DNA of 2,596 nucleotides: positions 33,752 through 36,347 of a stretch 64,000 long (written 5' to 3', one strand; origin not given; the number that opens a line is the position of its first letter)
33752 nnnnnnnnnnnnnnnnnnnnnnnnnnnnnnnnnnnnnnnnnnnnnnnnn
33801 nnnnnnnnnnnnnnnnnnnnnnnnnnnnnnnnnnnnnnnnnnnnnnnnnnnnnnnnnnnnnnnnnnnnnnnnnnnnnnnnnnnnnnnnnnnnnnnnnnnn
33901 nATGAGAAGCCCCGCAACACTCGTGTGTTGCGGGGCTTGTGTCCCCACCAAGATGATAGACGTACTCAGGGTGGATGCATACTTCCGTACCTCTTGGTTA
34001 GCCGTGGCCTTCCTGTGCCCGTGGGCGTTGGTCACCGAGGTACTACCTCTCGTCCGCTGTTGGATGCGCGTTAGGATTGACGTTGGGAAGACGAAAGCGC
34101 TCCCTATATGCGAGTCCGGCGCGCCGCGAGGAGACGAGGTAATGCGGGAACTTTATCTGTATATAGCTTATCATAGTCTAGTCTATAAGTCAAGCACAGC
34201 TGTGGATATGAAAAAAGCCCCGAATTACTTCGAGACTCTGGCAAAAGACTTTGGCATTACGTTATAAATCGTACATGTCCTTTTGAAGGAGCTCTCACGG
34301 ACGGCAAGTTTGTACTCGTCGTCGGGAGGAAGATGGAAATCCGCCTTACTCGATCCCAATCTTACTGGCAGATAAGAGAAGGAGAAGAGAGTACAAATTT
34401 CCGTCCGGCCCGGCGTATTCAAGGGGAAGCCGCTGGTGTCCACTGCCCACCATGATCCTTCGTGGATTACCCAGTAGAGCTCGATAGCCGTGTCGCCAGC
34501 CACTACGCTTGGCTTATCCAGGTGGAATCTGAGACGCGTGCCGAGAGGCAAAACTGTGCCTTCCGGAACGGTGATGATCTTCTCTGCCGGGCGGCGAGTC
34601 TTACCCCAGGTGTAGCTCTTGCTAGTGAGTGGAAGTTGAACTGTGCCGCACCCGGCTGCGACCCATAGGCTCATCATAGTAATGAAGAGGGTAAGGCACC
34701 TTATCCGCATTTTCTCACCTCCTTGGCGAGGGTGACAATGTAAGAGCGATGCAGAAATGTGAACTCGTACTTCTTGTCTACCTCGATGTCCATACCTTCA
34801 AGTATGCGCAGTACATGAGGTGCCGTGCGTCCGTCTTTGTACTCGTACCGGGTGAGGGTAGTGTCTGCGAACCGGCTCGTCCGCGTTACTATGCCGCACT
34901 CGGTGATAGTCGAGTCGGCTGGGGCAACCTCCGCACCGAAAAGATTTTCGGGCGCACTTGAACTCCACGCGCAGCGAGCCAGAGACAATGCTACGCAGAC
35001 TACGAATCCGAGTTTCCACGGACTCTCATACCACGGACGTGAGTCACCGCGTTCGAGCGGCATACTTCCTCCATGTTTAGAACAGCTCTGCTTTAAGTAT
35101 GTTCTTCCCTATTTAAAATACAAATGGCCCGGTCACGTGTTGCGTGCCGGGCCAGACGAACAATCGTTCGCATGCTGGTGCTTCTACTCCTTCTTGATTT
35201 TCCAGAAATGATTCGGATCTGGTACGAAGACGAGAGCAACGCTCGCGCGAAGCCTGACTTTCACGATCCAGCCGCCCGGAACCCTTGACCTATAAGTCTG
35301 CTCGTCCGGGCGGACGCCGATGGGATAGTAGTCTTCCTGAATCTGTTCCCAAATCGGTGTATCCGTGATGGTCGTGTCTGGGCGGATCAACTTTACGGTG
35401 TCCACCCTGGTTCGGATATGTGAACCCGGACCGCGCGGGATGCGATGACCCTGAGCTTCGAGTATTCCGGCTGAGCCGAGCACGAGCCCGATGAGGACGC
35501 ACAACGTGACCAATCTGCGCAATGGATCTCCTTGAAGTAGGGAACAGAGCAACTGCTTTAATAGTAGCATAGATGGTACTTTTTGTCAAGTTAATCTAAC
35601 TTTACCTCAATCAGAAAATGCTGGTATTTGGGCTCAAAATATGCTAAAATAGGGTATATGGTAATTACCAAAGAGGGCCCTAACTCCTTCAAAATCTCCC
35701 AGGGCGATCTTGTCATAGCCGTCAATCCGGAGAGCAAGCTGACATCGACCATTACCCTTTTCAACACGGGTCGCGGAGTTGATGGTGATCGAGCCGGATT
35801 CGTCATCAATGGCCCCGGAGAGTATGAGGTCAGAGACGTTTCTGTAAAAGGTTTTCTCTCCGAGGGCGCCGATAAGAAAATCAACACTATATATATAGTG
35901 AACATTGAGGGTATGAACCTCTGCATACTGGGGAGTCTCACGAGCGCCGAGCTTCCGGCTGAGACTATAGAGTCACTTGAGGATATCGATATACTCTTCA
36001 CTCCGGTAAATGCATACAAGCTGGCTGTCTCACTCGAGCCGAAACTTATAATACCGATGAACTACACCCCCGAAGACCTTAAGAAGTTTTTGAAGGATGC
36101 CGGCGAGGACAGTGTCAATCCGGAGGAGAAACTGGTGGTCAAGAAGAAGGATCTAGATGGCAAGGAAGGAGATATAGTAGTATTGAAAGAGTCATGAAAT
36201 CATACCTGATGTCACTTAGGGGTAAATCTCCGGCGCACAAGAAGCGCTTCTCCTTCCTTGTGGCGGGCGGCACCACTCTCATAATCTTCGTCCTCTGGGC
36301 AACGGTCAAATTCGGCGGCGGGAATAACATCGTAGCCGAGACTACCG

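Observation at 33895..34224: Promoter-to-terminator bounded, GC-rich, ORF-poor transcript on the minus strand: candidate novel sRNA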

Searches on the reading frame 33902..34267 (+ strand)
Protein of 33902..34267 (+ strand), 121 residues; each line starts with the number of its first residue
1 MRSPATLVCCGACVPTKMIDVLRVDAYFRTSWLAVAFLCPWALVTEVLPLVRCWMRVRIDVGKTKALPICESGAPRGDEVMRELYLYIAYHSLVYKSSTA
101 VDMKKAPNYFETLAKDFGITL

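Call 18: search_protein_families(library=pfam, proteins=[window:33902-34267:+], max_evalue=0.1)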
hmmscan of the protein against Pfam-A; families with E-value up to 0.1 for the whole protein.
window:33902-34267:+ (121 aa): 0 families

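Call 38: list_cluster_members(proteins=[window:33902-34264:+, window:33895-34035:-, window:34046-34174:-, window:34107-34244:-, window:34704-35063:-, window:35187-35570:-, window:33953-34264:+])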
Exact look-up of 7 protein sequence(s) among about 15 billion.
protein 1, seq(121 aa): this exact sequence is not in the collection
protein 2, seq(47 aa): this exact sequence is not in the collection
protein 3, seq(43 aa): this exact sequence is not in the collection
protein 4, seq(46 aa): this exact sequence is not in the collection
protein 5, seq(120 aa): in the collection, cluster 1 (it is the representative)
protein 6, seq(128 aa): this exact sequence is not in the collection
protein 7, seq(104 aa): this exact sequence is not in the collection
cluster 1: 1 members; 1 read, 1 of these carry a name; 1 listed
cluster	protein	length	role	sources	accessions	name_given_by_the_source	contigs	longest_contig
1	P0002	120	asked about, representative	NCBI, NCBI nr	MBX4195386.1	hypothetical protein KW796_00270 [Candidatus Parcubacteria bacterium] | hypothetical protein [Candidatus Parcubacteria bacterium]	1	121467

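Call 39: find_encoding_contigs(protein=P0002, flank=3000, max_places=3)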
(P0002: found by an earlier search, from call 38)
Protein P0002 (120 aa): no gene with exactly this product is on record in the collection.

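Call 76: search_protein_representatives(protein=window:33902-34264:+)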
Query: 121 residues. Proteins with E-value up to 0.001 (for the whole library): 1; up to 1e-10: 0; up to 1e-30: 0. The best 1 are listed.
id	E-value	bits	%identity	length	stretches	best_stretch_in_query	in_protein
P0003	7.1e-05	39.1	27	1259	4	31-70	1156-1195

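Call 78: search_protein_families(library=pfam, proteins=[P0003], max_evalue=0.01)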
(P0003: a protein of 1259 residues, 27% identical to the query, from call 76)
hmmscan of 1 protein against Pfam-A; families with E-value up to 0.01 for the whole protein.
P0003 (1259 aa): 1 family
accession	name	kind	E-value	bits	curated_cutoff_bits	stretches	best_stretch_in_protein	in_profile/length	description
PF08068.17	DKCLD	-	1.4e-19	70.3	27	0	262-281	19-38/58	DKCLD (NUC011) domain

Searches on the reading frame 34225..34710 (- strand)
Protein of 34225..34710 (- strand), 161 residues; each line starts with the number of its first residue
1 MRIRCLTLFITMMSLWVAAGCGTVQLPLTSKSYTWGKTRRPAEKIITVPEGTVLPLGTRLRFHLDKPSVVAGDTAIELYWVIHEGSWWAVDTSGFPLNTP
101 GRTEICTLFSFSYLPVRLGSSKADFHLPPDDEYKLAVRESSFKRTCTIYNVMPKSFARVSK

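Call 18: search_protein_families(library=pfam, proteins=[window:34225-34710:-], max_evalue=0.1)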
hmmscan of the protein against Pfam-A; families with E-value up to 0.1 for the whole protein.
window:34225-34710:- (161 aa): 0 families

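Call 33: find_encoding_contigs(protein=window:34225-34710:-, flank=3000, max_places=10)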
Protein window:34225-34710:- (161 aa): no gene with exactly this product is on record in the collection.

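Call 34: find_homologous_proteins(query=window:34225-34710:-, max_evalue=0.001)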
Query window:34225-34710:- (161 aa): 1 proteins with E <= 0.001 among 31 candidates.
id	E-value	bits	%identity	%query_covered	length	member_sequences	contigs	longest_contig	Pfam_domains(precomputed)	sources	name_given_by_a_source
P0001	6.8e-106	369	100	100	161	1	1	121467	-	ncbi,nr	ncbi:hypothetical protein KW796_00265 [Candidatus Parcubacteria bacterium]|nr:hypothetical protein [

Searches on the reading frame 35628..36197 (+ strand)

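Call 18: search_protein_families(library=pfam, proteins=[window:35628-36197:+], max_evalue=0.1)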
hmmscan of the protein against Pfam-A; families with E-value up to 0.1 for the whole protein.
window:35628-36197:+ (189 aa): 2 families
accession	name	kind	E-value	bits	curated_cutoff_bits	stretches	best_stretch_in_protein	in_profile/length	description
PF13483.12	Lactamase_B_3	-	1.2e-11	45.3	24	1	15-144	4-159/160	Beta-lactamase superfamily domain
PF10451.15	Stn1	-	0.073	12.5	21.5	1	88-160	114-185/252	Telomere regulation protein Stn1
